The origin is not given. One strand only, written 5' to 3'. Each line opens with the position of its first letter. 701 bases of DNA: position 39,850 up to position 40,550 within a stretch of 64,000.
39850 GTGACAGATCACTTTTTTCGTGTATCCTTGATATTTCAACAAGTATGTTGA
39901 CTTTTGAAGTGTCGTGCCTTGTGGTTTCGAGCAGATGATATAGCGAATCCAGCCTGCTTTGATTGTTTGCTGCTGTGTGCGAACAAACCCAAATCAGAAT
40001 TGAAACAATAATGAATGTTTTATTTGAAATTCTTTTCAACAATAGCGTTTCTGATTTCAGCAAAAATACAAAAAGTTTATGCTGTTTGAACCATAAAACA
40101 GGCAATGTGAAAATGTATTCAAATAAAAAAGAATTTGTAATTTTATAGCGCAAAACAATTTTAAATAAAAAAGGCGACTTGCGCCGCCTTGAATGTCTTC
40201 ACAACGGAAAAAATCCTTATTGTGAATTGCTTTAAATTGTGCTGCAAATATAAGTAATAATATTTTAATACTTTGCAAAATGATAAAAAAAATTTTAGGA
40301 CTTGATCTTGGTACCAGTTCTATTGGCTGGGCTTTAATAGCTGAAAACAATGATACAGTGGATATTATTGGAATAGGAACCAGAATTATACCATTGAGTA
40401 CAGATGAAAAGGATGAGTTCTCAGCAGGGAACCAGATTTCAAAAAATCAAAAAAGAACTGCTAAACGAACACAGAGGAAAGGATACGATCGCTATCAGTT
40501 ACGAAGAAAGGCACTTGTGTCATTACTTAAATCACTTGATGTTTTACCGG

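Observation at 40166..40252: Predicted tracrRNA transcribed divergently from cas9, with its own TAnnTTTG promoter and a GNRA-capped terminator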

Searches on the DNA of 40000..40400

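Call 20: search_rna_families(source=window, start=40000, end=40400, threshold=evalue, max_evalue=10, show_alignments=2)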
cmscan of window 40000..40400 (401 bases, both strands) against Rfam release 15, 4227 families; matches with E-value up to 10: 12.
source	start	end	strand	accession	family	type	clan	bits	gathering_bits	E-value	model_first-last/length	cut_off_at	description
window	40018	40128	-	RF04088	MIR812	Gene; miRNA;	-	26.1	80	0.52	45-161/205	no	MIR812 microRNA precursor family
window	40018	40128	+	RF04088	MIR812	Gene; miRNA;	-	25.9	80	0.56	45-161/205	no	MIR812 microRNA precursor family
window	40003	40065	-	RF02282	TtnuCD5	Gene; snRNA; snoRNA; CD-box;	-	19.5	70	3.3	1-77/77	no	Tetrahymena snoRNA TtnuCD5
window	40017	40087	+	RF02366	Yfr19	Gene; sRNA;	-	19.2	70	2.4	1-82/82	no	Cyanobacterial functional RNA 19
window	40004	40086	-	RF03095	RAGATH-17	Gene; sRNA;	-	18.3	102.3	8.5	1-96/96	no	RAGATH-17 RNA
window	40001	40033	-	RF01102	PK1-TEV_CVMV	Cis-reg; leader;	-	17.8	40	3.1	1-37/37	no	5'-leader pseudoknot of TEV/CVMV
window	40001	40056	-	RF01283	snoU30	Gene; snRNA; snoRNA; CD-box;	CL00052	15.6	45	4.5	30-84/86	no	Small nucleolar RNA U30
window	40075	40209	+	RF03532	SQ2397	Cis-reg;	-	15.5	100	2.5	1-243/243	no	Cis-regulator of HTH transcription factor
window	40105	40204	-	RF01457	rli22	Gene; sRNA;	CL00114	15.5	80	5.9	1-111/111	no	Listeria sRNA rli22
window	40023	40062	+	RF02120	FTX_2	Gene; lncRNA;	-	14.2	48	3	59-97/97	no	FTX transcript, XIST regulator conserved region 2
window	40075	40192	+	RF00082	SraG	Gene; sRNA;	-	13.7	50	7.4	1-177/177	no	SraG RNA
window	40229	40267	-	RF02933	ARRPOF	Gene; sRNA;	-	9.2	127.2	8.5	1-256/256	no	ARRPOF RNA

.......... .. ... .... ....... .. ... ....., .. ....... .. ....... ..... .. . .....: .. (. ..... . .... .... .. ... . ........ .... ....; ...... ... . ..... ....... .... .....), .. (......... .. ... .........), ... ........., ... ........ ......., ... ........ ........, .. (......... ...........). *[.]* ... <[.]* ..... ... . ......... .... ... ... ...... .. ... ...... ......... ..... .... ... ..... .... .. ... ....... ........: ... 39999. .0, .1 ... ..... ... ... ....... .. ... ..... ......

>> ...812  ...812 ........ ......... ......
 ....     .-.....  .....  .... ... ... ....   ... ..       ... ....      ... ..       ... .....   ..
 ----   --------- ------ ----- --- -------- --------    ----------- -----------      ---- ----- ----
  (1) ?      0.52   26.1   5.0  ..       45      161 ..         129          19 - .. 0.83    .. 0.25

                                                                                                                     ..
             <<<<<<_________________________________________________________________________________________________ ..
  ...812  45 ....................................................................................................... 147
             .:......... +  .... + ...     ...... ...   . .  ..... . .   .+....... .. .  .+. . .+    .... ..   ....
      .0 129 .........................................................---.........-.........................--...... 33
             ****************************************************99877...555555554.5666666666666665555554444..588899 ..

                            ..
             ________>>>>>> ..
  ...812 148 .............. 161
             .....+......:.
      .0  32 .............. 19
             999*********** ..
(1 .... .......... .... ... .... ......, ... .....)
